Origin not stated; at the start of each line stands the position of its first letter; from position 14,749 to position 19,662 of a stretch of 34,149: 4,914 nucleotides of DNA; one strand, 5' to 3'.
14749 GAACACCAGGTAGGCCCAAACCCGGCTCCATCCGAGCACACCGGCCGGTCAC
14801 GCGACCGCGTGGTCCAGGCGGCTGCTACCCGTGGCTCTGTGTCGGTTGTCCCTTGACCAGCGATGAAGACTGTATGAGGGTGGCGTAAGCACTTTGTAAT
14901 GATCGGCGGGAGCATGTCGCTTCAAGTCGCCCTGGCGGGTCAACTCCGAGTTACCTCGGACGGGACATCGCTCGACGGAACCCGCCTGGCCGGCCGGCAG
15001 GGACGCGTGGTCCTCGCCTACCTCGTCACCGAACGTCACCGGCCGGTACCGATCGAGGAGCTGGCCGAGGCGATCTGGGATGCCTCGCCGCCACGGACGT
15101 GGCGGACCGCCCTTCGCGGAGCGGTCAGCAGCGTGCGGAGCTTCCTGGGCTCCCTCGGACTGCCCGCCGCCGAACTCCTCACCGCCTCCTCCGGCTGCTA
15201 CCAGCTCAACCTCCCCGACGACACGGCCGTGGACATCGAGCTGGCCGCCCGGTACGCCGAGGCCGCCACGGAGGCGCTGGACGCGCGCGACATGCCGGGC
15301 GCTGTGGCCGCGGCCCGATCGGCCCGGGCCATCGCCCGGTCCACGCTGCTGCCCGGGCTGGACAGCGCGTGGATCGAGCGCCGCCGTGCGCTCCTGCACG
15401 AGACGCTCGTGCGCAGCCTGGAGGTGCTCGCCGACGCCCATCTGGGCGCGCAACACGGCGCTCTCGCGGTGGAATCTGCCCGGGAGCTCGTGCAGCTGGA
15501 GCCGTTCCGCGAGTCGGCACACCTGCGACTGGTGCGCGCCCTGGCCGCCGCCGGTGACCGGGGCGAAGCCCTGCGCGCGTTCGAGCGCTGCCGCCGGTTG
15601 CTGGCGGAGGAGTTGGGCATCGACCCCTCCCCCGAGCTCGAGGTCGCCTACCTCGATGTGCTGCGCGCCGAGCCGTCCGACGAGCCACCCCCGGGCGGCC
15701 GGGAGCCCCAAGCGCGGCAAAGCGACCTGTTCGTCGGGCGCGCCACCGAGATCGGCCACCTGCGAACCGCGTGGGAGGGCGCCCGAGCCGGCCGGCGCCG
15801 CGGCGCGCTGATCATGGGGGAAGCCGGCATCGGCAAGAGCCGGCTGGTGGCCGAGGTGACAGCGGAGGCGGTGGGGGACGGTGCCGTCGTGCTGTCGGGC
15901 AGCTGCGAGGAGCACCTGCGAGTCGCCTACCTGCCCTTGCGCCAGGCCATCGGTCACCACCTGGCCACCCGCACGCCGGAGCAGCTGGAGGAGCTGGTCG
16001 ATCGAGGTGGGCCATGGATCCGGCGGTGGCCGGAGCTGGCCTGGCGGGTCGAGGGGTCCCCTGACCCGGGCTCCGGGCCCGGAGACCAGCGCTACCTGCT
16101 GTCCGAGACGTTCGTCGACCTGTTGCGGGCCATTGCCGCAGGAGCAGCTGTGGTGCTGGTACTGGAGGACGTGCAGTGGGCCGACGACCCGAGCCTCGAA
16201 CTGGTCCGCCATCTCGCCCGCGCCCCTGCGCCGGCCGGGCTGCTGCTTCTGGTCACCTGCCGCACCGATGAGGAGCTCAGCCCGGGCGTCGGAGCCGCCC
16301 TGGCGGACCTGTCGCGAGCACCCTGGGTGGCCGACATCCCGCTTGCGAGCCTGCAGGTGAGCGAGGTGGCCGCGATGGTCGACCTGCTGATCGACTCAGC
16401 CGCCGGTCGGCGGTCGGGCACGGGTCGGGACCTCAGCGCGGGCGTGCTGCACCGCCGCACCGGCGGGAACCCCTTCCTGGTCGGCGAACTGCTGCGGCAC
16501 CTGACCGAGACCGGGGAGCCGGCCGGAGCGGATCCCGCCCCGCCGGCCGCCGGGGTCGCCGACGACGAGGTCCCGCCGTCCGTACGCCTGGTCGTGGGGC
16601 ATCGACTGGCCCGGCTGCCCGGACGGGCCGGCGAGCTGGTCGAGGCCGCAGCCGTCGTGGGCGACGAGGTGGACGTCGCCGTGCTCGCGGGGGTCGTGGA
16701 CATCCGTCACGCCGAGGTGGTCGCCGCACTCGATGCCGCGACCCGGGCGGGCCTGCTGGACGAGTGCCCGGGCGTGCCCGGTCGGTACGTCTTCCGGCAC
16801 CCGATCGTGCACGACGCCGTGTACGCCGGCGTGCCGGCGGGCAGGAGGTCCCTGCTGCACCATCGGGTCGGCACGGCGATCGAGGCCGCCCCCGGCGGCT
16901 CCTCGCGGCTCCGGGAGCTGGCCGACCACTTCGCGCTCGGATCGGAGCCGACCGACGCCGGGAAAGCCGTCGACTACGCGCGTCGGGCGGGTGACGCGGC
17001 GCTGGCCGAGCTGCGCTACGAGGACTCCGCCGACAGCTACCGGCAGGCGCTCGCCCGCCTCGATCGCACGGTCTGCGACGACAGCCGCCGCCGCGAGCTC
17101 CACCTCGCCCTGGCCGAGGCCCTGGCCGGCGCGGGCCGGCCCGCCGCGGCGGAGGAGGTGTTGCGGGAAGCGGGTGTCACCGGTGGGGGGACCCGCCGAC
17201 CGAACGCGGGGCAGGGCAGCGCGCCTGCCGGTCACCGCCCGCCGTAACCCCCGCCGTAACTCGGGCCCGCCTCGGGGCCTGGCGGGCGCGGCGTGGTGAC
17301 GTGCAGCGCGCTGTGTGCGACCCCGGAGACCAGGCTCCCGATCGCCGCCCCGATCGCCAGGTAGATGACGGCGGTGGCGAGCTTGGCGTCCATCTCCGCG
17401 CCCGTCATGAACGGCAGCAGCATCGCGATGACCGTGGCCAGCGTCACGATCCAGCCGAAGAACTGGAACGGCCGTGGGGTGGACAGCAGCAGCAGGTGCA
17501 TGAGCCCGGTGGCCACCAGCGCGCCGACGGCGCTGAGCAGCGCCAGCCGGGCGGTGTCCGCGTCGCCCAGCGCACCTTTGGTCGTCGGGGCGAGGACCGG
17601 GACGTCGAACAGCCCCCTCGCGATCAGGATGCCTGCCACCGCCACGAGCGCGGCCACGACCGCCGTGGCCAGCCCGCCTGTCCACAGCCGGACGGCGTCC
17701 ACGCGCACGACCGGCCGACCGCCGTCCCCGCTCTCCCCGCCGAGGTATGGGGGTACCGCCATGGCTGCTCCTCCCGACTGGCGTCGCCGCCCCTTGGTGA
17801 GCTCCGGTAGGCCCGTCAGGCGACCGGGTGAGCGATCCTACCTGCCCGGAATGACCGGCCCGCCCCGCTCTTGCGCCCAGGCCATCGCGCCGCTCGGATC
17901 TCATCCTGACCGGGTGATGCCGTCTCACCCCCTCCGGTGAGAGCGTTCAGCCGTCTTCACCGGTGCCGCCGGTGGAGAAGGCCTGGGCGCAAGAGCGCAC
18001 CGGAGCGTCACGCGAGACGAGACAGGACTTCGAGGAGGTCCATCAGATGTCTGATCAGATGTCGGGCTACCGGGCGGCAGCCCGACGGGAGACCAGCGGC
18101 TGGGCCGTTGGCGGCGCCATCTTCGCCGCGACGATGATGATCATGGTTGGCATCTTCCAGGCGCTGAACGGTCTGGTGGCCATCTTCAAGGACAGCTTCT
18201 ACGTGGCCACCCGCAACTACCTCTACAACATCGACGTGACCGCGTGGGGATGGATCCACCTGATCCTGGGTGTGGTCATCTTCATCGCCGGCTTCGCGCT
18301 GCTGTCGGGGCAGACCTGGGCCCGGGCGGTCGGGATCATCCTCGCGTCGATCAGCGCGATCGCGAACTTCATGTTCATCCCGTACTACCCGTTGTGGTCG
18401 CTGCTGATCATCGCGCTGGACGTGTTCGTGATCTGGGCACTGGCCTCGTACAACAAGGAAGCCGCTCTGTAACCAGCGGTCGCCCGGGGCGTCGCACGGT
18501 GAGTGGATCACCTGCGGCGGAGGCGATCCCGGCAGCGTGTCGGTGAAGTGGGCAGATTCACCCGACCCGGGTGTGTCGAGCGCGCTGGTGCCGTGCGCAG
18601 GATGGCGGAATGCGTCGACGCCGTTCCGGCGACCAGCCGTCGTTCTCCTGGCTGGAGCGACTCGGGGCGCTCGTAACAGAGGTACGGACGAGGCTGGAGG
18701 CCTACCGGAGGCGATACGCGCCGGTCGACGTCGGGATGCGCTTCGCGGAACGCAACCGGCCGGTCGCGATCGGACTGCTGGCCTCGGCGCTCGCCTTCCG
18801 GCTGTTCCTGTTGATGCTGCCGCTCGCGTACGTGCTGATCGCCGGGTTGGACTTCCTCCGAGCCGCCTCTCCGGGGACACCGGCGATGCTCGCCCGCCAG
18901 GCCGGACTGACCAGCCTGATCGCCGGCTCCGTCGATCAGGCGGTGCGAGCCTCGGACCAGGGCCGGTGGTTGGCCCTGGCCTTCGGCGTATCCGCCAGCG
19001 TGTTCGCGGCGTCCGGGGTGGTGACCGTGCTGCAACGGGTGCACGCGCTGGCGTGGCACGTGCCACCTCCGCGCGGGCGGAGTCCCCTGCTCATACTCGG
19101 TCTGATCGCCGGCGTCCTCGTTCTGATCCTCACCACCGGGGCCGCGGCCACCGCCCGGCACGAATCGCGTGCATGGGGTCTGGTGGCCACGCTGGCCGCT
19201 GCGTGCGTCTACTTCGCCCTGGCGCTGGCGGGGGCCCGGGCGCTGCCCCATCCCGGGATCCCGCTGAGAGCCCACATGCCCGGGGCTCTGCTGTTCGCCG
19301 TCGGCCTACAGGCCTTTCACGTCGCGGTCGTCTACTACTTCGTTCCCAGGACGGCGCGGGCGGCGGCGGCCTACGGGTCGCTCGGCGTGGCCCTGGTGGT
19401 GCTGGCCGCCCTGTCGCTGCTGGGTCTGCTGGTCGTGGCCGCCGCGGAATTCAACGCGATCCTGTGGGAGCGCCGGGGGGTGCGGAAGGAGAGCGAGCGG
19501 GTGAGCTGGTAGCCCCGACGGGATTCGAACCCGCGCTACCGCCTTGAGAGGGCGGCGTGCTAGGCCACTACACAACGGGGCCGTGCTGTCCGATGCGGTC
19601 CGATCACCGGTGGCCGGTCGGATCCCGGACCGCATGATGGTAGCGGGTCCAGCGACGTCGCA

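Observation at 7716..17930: Oriented 19-bp palindrome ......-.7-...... recurs in the 5' regions of four accessory membrane or stress gene units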

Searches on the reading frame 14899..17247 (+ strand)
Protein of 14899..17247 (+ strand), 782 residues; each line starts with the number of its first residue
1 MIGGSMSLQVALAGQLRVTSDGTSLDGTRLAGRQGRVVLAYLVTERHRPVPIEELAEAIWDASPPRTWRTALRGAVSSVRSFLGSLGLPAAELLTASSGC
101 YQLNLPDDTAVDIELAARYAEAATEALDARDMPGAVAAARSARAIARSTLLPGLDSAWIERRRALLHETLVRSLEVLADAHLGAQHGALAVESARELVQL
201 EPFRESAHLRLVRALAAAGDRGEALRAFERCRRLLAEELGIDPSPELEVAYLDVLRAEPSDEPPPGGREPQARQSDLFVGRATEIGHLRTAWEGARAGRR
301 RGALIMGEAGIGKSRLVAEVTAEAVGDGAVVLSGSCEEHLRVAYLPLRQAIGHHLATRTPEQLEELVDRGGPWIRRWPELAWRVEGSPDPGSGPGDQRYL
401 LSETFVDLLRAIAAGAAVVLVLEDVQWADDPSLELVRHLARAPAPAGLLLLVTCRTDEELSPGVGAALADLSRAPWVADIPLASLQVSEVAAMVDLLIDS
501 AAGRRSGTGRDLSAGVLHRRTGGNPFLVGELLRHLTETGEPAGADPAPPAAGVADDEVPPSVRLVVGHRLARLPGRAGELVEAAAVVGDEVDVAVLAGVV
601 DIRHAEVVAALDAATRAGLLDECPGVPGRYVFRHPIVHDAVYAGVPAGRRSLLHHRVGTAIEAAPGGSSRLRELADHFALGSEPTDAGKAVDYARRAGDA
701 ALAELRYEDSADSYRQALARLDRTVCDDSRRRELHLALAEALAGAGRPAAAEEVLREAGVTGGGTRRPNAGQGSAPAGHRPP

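Call 15: search_protein_families(library=pfam, proteins=[window:14899-17247:+], max_evalue=0.01)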
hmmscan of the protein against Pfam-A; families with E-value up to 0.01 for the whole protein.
window:14899-17247:+ (782 aa): 5 families
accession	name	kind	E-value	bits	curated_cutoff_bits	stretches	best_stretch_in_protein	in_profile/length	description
PF13191.12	AAA_16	-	1e-27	98.1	32.6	1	278-450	2-166/167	AAA ATPase domain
PF03704.23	BTAD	-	6.2e-23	82.2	22.1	1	111-251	1-142/146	Bacterial transcriptional activator domain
PF13401.12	AAA_22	-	3.5e-06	27.8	27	1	301-448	6-118/130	AAA domain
PF14559.12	TPR_19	-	1.3e-05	25.8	25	1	712-757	5-50/68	Tetratricopeptide repeat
PF13428.12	TPR_14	-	0.0088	17.1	23.5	1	733-758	2-27/44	Tetratricopeptide repeat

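Call 16: search_protein_families(library=ncbifam, proteins=[window:14899-17247:+], max_evalue=0.01)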
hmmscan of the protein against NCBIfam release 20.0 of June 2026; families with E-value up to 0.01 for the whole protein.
window:14899-17247:+ (782 aa): 3 families
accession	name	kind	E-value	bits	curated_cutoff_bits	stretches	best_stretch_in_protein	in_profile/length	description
TIGR03903.1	TOMM_kin_cyc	equivalog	2.6e-45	154.8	705.75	1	277-743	482-941/1267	TOMM system kinase/cyclase fusion protein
NF053617.1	SARPRegAfsRStmc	equivalog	1.7e-20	72.6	1430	1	7-272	28-283/986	SARP-family global regulator AfsR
NF041231.1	BagI_FevR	exception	1.3e-16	60.8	500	1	32-283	12-263/315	AfsR/SARP family transcriptional regulator BagI/FevR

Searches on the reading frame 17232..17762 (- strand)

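Call 11: search_protein_families(library=pfam, proteins=[window:17232-17762:-], max_evalue=0.01)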
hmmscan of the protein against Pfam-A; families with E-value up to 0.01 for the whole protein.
window:17232-17762:- (176 aa): 1 family
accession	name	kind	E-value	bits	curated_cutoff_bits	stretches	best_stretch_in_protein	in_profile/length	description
PF19545.4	DUF6069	-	1.8e-14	54.4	27.2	1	23-149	3-127/129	Family of unknown function (DUF6069)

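Call 16: search_protein_families(library=ncbifam, proteins=[window:17232-17762:-], max_evalue=0.01)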
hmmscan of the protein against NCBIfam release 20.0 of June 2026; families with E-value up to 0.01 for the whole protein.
window:17232-17762:- (176 aa): 0 families

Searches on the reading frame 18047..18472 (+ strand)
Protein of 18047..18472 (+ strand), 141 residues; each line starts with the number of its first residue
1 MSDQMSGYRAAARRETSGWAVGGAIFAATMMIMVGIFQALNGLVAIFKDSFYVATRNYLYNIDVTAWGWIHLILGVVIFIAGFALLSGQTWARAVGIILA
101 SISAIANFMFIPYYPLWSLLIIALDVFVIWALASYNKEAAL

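Call 11: search_protein_families(library=pfam, proteins=[window:18047-18472:+], max_evalue=0.01)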
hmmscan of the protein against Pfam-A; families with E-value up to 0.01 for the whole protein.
window:18047-18472:+ (141 aa): 1 family
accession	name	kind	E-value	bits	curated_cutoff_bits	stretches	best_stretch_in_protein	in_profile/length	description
PF23636.1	DUF7144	-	1.5e-48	164.1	27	1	24-136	2-114/115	Domain of unknown function (DUF7144)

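Call 16: search_protein_families(library=ncbifam, proteins=[window:18047-18472:+], max_evalue=0.01)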
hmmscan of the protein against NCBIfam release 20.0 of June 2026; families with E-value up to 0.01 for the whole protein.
window:18047-18472:+ (141 aa): 0 families

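Call 34: search_protein_families(library=pfam, alignment_id=A2, max_evalue=0.0001)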
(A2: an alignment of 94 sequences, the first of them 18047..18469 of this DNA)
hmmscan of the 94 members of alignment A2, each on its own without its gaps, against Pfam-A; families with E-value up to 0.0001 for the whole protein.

A. member 1, window:18047-18469:+ (141 aa): 1 family
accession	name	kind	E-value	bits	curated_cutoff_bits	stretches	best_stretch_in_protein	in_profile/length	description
PF23636.1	DUF7144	-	1.5e-48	164.1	27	1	24-136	2-114/115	Domain of unknown function (DUF7144)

B. families by the number of members that match (of 94 scanned): 84 families (the first 25 are shown)
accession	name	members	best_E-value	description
PF23636.1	DUF7144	11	1.5e-48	Domain of unknown function (DUF7144)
PF09851.14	SHOCT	7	7.5e-10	Short C-terminal domain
PF00884.28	Sulfatase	6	1.4e-64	Sulfatase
PF07690.21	MFS_1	4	2.2e-51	Major Facilitator Superfamily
PF03729.18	DUF308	4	8.3e-32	Short repeat of unknown function (DUF308)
PF19850.4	DUF6325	4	4.7e-13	Family of unknown function (DUF6325)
PF16347.10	SGSH_C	4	1.9e-09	N-sulphoglucosamine sulphohydrolase, C-terminal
PF01594.21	AI-2E_transport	3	5.1e-52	AI-2E family transporter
PF07992.20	Pyr_redox_2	3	1e-46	Pyridine nucleotide-disulphide oxidoreductase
PF06897.17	DUF1269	3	3.6e-38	Protein of unknown function (DUF1269)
PF01266.30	DAO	3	4.4e-13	FAD dependent oxidoreductase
PF13450.12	NAD_binding_8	3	6.1e-09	NAD(P)-binding Rossmann-like domain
PF13396.11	PLDc_N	3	2.3e-07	Phospholipase_D-nuclease N-terminal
PF03781.23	FGE-sulfatase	2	1e-78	Sulfatase-modifying factor enzyme 1-like domain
PF06863.17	DUF1254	2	5.2e-44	Protein of unknown function (DUF1254)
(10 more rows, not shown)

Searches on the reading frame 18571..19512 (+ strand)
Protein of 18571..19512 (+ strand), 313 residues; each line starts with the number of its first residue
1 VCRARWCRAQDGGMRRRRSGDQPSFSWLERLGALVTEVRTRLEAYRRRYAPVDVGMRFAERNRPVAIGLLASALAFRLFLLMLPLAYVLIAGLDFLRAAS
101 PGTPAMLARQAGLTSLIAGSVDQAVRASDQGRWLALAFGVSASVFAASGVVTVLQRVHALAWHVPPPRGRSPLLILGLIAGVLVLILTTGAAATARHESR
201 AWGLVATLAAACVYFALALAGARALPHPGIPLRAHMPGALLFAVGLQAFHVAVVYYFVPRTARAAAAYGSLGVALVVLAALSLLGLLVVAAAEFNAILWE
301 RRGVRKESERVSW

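Call 11: search_protein_families(library=pfam, proteins=[window:18571-19512:+], max_evalue=0.01)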
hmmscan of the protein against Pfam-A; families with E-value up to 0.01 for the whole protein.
window:18571-19512:+ (313 aa): 1 family
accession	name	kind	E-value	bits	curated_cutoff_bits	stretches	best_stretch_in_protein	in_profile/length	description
PF03631.20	Virul_fac_BrkB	-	1.2e-11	45.2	33.7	1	68-301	6-258/259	Virulence factor BrkB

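Call 16: search_protein_families(library=ncbifam, proteins=[window:18571-19512:+], max_evalue=0.01)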
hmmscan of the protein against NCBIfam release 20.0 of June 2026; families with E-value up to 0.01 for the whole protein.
window:18571-19512:+ (313 aa): 1 family
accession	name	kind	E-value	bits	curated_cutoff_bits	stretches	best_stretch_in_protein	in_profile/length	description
TIGR00765.1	yihY_not_rbn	subfamily_domain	0.007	16.2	73.15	0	70-298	18-256/259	YihY family inner membrane protein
